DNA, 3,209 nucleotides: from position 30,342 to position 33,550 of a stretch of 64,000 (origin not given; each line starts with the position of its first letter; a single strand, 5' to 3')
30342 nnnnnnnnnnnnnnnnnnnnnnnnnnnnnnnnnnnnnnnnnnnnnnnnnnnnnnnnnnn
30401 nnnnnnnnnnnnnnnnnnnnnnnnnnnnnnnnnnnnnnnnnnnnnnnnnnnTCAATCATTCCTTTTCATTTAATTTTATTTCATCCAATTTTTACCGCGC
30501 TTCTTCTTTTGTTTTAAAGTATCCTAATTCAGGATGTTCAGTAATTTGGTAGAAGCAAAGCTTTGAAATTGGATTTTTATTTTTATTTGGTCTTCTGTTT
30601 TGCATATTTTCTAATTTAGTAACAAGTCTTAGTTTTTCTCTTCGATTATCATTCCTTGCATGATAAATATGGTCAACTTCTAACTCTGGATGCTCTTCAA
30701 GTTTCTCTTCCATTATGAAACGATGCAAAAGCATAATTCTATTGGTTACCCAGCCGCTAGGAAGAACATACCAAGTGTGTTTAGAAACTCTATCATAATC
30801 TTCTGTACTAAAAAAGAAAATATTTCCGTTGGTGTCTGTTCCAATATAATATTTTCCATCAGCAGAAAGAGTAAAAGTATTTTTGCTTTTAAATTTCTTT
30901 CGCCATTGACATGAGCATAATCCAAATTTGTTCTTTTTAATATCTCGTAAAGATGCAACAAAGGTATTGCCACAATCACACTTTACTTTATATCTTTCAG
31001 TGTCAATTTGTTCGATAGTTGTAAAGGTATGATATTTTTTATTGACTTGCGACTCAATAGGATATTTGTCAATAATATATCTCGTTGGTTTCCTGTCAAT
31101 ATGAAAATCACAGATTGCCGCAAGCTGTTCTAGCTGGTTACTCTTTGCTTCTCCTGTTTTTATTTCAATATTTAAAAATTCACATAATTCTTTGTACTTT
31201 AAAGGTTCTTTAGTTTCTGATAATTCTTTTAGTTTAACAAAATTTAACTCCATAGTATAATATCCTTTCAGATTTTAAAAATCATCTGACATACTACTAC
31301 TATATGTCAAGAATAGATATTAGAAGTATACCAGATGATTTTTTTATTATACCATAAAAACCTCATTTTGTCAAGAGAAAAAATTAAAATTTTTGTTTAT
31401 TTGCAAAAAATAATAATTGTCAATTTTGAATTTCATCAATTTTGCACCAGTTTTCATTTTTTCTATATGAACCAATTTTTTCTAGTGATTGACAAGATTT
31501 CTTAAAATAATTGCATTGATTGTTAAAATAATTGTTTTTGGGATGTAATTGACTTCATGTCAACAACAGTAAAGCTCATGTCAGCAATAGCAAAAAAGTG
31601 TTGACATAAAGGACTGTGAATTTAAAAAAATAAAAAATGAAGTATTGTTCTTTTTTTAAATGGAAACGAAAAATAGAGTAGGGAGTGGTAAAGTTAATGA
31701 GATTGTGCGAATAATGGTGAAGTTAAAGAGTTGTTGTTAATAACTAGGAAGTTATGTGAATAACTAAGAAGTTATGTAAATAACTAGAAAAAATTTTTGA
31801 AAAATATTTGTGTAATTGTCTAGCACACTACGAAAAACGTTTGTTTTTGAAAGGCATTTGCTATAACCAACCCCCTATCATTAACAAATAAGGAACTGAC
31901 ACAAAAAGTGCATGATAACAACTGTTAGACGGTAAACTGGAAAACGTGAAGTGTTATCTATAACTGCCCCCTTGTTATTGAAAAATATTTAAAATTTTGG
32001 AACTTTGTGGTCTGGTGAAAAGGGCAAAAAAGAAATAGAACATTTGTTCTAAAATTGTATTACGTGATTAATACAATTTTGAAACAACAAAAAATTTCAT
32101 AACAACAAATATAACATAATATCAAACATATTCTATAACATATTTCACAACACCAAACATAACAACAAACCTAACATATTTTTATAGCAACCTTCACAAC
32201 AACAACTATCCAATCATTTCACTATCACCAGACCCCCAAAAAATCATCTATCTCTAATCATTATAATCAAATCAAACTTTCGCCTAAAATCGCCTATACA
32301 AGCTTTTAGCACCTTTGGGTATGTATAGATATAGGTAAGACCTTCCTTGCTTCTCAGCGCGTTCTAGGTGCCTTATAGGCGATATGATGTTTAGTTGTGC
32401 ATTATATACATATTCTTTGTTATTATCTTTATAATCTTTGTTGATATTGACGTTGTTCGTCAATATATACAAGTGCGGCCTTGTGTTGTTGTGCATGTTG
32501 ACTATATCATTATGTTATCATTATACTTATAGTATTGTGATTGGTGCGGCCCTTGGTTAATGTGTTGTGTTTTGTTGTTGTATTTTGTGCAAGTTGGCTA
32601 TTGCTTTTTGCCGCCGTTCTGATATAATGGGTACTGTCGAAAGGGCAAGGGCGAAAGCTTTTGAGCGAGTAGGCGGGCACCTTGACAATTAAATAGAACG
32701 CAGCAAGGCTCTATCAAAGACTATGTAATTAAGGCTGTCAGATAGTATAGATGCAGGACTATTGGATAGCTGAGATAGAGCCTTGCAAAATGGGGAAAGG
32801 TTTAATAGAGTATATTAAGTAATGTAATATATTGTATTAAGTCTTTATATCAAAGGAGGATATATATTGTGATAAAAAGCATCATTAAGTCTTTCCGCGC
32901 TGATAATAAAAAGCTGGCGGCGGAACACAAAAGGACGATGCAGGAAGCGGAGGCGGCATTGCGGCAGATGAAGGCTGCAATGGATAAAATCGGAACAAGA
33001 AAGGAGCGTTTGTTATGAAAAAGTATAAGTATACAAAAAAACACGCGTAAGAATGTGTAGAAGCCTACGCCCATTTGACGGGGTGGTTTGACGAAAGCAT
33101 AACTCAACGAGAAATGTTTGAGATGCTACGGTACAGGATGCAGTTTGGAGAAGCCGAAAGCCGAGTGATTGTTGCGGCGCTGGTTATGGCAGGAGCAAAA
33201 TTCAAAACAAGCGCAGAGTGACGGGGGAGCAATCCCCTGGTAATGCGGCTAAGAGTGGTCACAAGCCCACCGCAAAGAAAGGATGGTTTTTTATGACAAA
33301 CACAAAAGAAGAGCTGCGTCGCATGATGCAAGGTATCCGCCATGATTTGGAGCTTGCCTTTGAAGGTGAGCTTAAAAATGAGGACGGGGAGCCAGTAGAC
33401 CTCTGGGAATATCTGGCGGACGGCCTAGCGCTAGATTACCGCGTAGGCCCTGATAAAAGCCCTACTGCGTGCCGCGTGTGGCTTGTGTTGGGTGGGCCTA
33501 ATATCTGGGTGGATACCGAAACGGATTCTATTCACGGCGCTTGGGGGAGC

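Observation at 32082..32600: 200-nt almost G-free tract mirrored by a C-poor tract: a decayed large inverted repeat centred on a hairpin at the strand switch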

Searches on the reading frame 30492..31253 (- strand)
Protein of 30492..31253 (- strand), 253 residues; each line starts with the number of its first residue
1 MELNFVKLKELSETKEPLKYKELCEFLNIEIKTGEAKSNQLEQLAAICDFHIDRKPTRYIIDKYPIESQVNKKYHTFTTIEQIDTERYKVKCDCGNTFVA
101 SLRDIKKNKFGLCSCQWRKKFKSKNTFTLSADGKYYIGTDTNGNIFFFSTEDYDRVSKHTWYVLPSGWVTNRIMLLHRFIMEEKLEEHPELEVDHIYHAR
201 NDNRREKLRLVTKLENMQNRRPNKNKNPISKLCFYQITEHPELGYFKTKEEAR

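Call 7: search_protein_families(library=pfam, proteins=[window:30492-31253:-], max_evalue=0.01)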
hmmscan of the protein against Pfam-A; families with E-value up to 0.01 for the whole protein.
window:30492-31253:- (253 aa): 1 family
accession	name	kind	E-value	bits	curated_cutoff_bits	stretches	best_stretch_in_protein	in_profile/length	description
PF13392.12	HNH_3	-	3.6e-06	27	24.8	1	176-218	3-46/46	HNH endonuclease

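Call 14: search_protein_families(library=phrogs, proteins=[window:30492-31253:-], max_evalue=0.001)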
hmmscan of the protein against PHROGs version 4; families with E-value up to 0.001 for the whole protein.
window:30492-31253:- (253 aa): 5 families
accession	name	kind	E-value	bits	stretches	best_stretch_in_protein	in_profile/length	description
phrog_99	-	DNA, RNA and nucleotide metabolism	1.1e-11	46.1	1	113-252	81-248/383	HNH endonuclease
phrog_959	-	DNA, RNA and nucleotide metabolism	8.1e-06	26.6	1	171-226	55-112/138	HNH endonuclease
phrog_4578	-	DNA, RNA and nucleotide metabolism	1e-05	26.4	1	191-226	30-65/130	HNH endonuclease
phrog_30377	-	DNA, RNA and nucleotide metabolism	2.1e-05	25.6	1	170-221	6-56/82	HNH endonuclease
phrog_36769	-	unknown function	0.00094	19.6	1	148-232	217-297/367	-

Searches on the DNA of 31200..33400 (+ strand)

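Call 5: search_dna_similar(query=window:31300-33300:+, collection=phages, mode=near)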
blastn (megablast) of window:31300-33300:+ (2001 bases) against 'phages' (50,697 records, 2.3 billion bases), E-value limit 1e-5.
No match.

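Call 10: search_rna_families(source=window, start=31200, end=33400, threshold=evalue, max_evalue=5, show_alignments=3)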
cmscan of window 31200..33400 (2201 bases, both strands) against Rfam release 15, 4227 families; matches with E-value up to 5: 7.
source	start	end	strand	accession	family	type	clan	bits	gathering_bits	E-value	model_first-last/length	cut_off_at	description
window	33212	33270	+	RF02684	Twister-P5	Gene; ribozyme;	CL00120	62.1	37.6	5.8e-12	1-58/58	no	Type-P5 twister ribozyme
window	31279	31343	+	RF03865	mir-7637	Gene; miRNA;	-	29.2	88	0.0048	1-68/68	no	mir-7637 microRNA precursor family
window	31605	31653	+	RF02427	SpF10_sRNA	Gene; sRNA;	-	27.6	60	0.013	1-57/57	no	Streptococcus sRNA SpF10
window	32040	32092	+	RF03926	MIR1435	Gene; miRNA;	-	24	94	1.3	1-186/186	no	MIR1435 microRNA precursor family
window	31278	31342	-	RF03955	MIR2934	Gene; miRNA;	-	21.3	100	0.89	1-113/113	no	MIR2934 microRNA precursor family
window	32042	32091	-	RF04172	MIR8675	Gene; miRNA;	-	20.4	90.8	1.3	1-95/95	no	MIR8675 microRNA precursor family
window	31665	31684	+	RF02914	DUF805b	Cis-reg;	CL00115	14.1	35.6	1.5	1-35/35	no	DUF805b RNA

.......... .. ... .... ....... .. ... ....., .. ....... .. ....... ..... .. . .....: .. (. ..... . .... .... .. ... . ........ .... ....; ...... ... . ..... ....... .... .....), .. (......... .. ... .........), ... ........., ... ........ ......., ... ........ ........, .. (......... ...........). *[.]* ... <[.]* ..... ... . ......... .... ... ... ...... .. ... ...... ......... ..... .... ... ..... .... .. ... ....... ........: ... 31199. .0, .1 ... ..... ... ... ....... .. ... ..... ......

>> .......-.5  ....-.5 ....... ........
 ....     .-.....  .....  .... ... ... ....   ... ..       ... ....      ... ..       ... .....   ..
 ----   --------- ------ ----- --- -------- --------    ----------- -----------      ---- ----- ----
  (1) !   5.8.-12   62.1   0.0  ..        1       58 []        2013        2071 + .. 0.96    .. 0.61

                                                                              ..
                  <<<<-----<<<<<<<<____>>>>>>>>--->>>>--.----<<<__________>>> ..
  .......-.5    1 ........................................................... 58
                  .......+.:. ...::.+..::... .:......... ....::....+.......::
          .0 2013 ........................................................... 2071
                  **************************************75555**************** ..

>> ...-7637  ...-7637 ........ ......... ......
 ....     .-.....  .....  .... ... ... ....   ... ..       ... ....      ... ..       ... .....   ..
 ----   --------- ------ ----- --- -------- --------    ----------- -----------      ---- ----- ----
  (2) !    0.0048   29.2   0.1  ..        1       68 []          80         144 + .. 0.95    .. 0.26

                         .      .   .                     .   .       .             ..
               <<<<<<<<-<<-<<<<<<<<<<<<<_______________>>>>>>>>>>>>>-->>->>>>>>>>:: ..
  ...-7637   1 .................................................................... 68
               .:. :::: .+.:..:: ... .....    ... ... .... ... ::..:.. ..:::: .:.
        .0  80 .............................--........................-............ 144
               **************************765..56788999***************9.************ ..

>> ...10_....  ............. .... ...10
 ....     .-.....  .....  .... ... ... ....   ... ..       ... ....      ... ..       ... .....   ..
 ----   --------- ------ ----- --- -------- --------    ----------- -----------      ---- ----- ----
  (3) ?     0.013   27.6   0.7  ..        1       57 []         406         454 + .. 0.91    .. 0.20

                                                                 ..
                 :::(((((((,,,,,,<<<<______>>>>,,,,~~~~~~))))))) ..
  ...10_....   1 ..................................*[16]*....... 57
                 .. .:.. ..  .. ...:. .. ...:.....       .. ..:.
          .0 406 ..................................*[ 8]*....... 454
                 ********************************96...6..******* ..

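Call 15: search_dna_similar(query=window:31250-32870:+, collection=phages, mode=distant, max_evalue=0.001)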
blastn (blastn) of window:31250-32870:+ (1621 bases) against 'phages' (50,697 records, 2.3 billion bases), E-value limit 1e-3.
No match.
